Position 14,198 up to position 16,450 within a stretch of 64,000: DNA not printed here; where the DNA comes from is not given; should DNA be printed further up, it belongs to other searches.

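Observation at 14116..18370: Orphan transporter-fused sensor kinase (SLC5-STAC-GAF-GAF-PAS-HK) coupled to a tiny membrane protein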

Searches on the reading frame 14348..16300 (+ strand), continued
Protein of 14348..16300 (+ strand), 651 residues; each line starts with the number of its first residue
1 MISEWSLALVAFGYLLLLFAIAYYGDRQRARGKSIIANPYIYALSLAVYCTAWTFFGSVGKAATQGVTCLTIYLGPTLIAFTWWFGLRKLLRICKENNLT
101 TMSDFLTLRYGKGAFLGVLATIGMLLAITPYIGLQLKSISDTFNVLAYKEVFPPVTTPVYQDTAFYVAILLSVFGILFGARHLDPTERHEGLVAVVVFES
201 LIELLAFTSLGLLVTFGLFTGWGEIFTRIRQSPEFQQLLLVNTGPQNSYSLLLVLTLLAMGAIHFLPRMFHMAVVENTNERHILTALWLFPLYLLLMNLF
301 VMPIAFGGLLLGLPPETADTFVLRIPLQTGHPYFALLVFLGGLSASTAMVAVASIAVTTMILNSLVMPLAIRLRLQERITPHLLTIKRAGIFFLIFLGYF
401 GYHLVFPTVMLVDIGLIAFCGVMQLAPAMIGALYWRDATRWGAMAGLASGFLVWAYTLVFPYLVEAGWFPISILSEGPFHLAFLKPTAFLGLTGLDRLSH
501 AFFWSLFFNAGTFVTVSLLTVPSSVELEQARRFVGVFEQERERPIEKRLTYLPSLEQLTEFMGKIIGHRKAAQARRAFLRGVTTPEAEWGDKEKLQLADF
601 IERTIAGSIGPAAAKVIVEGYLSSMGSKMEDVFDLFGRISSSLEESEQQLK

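Call 89: fold_search(model_id=the predicted structure, library=pdb)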
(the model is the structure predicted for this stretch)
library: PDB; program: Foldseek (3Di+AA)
matches with E <= 10: 340; with E <= 0.001: 35
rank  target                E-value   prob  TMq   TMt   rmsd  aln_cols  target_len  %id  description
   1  7yni_A                1.3e-07  1.00  0.57  0.64  10.5       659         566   14  Structure of human SGLT1-MAP17 complex bound with substrate 4D4FDG in the occluded conformation (released 2023-05-31)
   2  8hb0_A                3.6e-07  1.00  0.58  0.64  10.3       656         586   15  Structure of human SGLT2-MAP17 complex with TA1887 (released 2023-11-01)
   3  9zfl                  7.2e-07  1.00  0.51  0.63   6.9       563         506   16  Structure of an Engineered Sodium/Iodide Symporter (PF-NIS) (released 2025-12-24)
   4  7vsi_A                9.9e-07  1.00  0.59  0.65   6.3       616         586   15  Structure of human SGLT2-MAP17 complex bound with empagliflozin (released 2021-12-15)
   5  7uuz                  1.4e-06  1.00  0.55  0.69   6.8       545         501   16  Structure of the sodium/iodide symporter (NIS) in complex with perrhenate and sodium (released 2022-12-21)
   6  9x5u_A                2.6e-06  1.00  0.51  0.50  17.4       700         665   14  Arabidopsis thaliana URE transporter DUR3 - URE bound (released 2025-11-05)
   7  8hg7_A                2.9e-06  1.00  0.59  0.65   5.9       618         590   15  Structure of human SGLT2-MAP17 complex with Sotagliflozin (released 2023-11-15)
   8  9kkq_A                3.2e-06  1.00  0.60  0.66  10.4       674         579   16  Structure of hSGLT2-MAP17 complex in the substrate-bound occluded conformation (released 2025-09-03)
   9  8hez_A                3.3e-06  1.00  0.58  0.64   6.3       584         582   14  Structure of human SGLT2-MAP17 complex with Dapagliflozin (released 2023-11-15)
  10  7ynj_A                4.1e-06  1.00  0.57  0.65  10.0       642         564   17  Structure of human SGLT2-MAP17 complex bound with substrate AMG in the occluded conformation (released 2023-05-31)
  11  9kkw_A                4.6e-06  1.00  0.58  0.66  10.4       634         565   16  Structure of hSGLT2-MAP17 complex in the substrate-free inward-facing conformation in the presence of sodium (released 2025-09-03)
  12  7uuy                  5.0e-06  1.00  0.50  0.63   8.5       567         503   15  Structure of the sodium/iodide symporter (NIS) (released 2022-12-21)
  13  7uv0                  5.6e-06  1.00  0.52  0.65   6.8       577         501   14  Structure of the sodium/iodide symporter (NIS) in complex with iodide and sodium (released 2022-12-21)
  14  9bfk                  6.0e-06  1.00  0.50  0.64   6.3       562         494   16  Cryo-EM structure of human CHT1 in the ML352 bound state (released 2024-11-06)
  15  7sl8_A                7.4e-06  1.00  0.57  0.63   5.5       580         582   16  CryoEM structure of SGLT1 at 3.4 A resolution (released 2021-12-15)
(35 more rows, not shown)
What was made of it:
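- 14348..15937 (+): SLC5/LeuT-fold transporter-like domain (about residues 1-530, 13 TM helices). Foldseek's top 35 matches are all SLC5/SSS transporters (call 89).
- On SLC5/STAC sensor histidine kinases (CbrA/CrbS family): Foldseek's top 35 PDB matches are all SLC5/SSS transporters (call 89).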
